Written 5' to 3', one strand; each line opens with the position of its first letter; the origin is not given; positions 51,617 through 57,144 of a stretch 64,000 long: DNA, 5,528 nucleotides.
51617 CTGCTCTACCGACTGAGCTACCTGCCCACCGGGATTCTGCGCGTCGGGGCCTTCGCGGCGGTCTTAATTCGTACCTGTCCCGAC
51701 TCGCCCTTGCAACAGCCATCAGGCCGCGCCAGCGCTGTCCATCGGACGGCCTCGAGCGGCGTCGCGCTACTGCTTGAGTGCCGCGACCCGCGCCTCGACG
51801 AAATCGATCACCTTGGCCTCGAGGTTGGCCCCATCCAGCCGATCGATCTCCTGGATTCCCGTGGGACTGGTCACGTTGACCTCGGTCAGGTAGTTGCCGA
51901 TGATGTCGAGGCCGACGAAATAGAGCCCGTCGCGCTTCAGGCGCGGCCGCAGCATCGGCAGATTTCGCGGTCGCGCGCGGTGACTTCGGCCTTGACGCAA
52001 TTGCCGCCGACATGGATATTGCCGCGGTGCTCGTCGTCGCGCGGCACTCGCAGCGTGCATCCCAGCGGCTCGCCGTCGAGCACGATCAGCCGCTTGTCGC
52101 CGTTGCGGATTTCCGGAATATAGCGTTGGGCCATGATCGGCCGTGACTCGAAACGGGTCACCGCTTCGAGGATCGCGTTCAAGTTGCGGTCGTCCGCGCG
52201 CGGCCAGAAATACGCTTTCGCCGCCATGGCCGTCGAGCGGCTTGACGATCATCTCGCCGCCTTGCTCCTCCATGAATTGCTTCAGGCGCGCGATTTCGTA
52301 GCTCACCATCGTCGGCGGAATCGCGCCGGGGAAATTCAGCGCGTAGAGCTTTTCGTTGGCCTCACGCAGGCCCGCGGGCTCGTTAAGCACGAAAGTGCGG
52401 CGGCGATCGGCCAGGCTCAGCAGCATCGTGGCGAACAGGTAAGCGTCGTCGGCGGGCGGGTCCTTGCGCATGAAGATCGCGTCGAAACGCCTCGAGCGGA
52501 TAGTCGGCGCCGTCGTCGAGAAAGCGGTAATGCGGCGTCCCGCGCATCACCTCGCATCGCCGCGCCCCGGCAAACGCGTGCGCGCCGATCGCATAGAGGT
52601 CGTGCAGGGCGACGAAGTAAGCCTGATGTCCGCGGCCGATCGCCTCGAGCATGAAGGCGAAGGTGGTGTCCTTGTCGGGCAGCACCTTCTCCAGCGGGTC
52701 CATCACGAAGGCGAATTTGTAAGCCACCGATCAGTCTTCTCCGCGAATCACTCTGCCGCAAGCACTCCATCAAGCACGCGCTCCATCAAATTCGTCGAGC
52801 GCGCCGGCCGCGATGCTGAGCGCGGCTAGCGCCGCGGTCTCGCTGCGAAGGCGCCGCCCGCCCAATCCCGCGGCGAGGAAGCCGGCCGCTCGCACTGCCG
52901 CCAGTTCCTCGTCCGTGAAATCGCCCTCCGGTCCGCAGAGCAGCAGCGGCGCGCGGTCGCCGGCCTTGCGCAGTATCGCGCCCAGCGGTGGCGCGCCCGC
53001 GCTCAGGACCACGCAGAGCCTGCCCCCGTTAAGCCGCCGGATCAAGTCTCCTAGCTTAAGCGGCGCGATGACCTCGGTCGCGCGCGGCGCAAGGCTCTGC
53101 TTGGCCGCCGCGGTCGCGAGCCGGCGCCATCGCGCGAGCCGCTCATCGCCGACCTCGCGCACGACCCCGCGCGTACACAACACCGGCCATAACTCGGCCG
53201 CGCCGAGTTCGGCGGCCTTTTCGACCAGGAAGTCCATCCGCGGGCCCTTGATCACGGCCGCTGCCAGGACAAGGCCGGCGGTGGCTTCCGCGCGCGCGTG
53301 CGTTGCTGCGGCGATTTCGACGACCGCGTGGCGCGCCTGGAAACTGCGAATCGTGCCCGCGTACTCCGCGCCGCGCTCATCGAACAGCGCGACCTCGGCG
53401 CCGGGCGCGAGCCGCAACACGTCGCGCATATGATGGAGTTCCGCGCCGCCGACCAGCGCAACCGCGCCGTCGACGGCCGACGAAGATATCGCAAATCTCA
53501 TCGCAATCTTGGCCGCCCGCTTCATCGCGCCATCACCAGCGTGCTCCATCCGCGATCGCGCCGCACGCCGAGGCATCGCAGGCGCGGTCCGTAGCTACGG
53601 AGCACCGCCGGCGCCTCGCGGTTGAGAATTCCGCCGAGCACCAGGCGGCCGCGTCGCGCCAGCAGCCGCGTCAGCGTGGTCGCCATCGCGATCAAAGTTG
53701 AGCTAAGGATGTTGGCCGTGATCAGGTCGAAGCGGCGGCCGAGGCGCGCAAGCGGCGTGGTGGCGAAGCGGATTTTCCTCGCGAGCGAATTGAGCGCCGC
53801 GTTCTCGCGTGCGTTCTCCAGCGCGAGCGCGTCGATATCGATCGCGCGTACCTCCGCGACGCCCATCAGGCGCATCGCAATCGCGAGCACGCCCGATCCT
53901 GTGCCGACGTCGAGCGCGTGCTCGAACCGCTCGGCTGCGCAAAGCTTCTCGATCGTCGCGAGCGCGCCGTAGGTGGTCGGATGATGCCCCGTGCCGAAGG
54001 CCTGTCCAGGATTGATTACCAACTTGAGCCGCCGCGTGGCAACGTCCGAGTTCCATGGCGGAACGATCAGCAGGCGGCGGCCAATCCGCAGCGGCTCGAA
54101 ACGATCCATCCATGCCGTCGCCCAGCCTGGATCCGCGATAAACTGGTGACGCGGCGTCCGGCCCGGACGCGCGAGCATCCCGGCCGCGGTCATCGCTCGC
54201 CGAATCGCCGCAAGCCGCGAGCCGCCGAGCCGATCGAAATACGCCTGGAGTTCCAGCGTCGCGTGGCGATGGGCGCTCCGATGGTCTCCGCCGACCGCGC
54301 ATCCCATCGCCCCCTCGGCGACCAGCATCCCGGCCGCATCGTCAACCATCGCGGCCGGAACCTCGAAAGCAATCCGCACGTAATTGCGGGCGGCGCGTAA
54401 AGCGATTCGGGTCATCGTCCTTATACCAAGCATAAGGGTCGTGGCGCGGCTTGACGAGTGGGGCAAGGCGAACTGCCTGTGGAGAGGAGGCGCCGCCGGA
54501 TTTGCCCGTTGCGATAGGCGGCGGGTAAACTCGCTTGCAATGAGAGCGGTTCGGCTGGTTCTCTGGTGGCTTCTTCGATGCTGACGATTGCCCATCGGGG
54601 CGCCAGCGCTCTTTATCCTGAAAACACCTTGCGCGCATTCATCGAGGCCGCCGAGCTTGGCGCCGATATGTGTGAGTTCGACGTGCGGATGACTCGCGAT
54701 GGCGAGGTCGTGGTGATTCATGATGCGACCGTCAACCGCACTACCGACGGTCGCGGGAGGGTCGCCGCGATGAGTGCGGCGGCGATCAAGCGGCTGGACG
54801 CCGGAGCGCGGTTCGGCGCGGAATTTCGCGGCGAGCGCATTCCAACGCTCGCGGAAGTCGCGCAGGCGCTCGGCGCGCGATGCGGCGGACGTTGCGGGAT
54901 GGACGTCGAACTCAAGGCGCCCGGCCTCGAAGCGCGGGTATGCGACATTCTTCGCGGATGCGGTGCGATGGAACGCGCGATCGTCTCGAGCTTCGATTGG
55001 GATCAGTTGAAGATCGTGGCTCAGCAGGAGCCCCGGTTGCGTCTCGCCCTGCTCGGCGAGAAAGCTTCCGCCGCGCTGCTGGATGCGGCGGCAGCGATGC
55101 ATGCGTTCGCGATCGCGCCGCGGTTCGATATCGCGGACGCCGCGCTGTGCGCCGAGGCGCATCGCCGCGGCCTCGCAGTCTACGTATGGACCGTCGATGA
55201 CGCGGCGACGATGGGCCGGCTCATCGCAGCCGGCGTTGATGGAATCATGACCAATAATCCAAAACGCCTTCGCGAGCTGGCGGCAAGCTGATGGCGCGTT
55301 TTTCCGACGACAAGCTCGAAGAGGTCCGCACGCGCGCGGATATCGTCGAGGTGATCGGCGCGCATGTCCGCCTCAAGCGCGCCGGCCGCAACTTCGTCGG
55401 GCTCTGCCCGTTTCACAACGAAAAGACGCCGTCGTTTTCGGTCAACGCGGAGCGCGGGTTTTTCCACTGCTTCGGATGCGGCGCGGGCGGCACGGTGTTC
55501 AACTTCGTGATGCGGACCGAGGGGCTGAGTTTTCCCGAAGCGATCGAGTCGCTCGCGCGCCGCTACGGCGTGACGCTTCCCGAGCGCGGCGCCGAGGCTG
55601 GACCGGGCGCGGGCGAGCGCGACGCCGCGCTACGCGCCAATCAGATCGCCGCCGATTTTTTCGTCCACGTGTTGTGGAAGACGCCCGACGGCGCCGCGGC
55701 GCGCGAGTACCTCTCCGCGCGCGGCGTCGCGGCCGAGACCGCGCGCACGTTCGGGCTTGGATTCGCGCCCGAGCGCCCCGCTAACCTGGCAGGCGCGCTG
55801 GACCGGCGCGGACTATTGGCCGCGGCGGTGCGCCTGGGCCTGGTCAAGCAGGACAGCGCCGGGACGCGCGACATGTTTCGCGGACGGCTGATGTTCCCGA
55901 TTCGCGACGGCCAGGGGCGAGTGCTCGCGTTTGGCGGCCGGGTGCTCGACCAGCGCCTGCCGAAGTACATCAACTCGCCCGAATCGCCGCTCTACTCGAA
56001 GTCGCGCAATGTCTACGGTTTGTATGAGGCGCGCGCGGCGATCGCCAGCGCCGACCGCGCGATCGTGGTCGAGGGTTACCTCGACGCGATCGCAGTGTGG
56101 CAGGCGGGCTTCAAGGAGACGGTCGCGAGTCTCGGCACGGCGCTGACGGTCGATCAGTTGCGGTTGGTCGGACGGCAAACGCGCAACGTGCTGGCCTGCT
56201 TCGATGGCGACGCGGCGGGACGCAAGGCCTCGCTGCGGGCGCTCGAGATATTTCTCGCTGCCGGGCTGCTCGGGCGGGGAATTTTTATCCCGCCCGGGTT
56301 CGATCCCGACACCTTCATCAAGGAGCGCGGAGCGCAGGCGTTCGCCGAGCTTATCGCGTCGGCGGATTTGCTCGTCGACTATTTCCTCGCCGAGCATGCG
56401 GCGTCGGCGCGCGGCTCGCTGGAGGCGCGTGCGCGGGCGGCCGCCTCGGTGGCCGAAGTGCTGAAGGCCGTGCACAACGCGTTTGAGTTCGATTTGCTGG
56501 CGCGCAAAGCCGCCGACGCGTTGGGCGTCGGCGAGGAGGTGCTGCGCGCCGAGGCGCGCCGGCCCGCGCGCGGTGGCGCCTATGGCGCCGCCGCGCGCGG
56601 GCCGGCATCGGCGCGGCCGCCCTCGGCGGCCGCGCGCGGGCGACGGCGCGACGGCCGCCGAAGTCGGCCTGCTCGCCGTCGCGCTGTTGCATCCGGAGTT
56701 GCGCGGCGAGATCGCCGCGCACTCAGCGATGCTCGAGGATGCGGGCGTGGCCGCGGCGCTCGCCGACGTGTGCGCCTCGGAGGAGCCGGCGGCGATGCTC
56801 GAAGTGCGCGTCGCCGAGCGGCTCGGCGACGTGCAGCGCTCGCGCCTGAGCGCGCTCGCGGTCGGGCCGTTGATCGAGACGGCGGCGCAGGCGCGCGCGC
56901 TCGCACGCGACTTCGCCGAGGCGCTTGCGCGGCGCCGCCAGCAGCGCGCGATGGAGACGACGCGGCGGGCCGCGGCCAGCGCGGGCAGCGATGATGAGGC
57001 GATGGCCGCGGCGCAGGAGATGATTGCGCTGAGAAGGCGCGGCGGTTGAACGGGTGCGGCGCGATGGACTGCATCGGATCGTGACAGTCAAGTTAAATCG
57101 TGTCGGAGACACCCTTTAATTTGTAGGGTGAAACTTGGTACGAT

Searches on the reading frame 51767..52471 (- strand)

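Call 87: search_protein_families(library=pfam, proteins=[window:51767-52471:-], max_evalue=0.01)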
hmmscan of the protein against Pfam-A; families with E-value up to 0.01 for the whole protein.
window:51767-52471:- (234 aa): 2 families
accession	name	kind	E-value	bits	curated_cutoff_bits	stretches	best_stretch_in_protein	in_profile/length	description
PF02955.21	GSH-S_ATP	-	4.8e-31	108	23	2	173-213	134-174/175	Prokaryotic glutathione synthetase, ATP-grasp domain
PF02951.20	GSH-S_N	-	1.9e-09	38.1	21.3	1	1-36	84-119/119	Prokaryotic glutathione synthetase, N-terminal domain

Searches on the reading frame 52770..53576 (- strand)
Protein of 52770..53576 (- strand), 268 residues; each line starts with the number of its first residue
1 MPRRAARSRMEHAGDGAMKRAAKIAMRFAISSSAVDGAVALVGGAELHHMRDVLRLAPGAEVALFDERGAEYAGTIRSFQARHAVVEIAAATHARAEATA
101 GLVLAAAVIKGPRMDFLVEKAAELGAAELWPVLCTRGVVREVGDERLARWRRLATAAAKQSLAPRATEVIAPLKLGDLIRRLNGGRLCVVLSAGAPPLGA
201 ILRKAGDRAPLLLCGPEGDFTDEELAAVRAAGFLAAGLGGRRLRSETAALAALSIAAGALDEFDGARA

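Call 87: search_protein_families(library=pfam, proteins=[window:52770-53576:-], max_evalue=0.01)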
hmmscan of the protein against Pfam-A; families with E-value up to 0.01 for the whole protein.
window:52770-53576:- (268 aa): 2 families
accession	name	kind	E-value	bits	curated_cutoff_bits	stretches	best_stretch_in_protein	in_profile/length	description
PF04452.19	Methyltrans_RNA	-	1.7e-34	119.2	23.9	1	102-256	7-164/165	RNA methyltransferase domain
PF20260.4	PUA_4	-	6.6e-08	33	23.9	1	44-88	3-47/48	RNA methyltransferase PUA domain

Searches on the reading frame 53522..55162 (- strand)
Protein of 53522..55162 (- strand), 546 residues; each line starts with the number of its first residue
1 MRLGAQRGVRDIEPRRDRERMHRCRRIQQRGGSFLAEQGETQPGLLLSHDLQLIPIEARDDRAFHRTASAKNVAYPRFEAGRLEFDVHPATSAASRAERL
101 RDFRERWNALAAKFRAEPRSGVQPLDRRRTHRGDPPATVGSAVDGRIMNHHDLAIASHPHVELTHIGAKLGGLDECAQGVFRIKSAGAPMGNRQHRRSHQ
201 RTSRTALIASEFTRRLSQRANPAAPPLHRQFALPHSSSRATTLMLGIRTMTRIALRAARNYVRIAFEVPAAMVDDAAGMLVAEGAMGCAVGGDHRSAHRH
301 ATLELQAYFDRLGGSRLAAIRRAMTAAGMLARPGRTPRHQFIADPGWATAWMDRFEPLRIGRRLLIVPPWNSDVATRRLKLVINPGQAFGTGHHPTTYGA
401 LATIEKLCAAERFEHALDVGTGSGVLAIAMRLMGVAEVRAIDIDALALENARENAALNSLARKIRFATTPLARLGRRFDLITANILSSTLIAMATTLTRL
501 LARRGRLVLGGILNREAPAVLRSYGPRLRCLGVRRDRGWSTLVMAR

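Call 78: search_protein_families(library=pfam, proteins=[window:53522-55162:-], max_evalue=0.01)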
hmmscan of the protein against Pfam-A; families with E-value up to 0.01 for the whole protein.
window:53522-55162:- (546 aa): 7 families
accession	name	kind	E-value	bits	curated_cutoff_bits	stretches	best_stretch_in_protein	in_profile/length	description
PF06325.19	PrmA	-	1.3e-54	186.2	22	1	262-545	3-294/296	Ribosomal protein L11 methyltransferase (PrmA)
PF13847.12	Methyltransf_31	-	4.4e-08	33.4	27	1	415-508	6-108/145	Methyltransferase domain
PF05175.20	MTS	-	4.7e-08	33.3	23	1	406-484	26-105/170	Methyltransferase small domain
PF13649.12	Methyltransf_25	-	4.4e-07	31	27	1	417-501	2-93/97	Methyltransferase domain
PF08242.18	Methyltransf_12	-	2.9e-05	25.1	30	1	417-505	1-96/98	Methyltransferase domain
PF08241.18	Methyltransf_11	-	3.8e-05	24.7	21.2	1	417-507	1-93/95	Methyltransferase domain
PF13489.12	Methyltransf_23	-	0.001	19.2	27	1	410-492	20-96/164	Methyltransferase domain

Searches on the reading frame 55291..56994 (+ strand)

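Call 78: search_protein_families(library=pfam, proteins=[window:55291-56994:+], max_evalue=0.01)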
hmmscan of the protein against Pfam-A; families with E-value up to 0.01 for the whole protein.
window:55291-56994:+ (567 aa): 7 families
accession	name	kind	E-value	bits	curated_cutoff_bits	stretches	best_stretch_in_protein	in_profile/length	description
PF01807.25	Zn_ribbon_DnaG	-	7.8e-37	125.5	24.9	1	6-98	3-95/98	CHC2 zinc finger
PF08275.17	DNAG_N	-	4e-33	114.7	26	1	127-248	4-128/128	DNA primase catalytic core, N-terminal domain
PF13155.12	Toprim_2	-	2.9e-19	69.7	22.1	1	258-343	1-88/88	Toprim-like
PF13662.12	Toprim_4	-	1e-16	61.4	25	1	256-324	2-77/85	Toprim domain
PF01751.28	Toprim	-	9.7e-11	42.1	23.1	1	257-322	2-81/96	Toprim domain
PF13362.12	Toprim_3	-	7.5e-06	26.7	27.2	1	257-348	2-94/95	Toprim domain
PF10410.14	DnaB_bind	-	0.0021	18.7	20.6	1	376-416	16-56/56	DnaB-helicase binding domain of primase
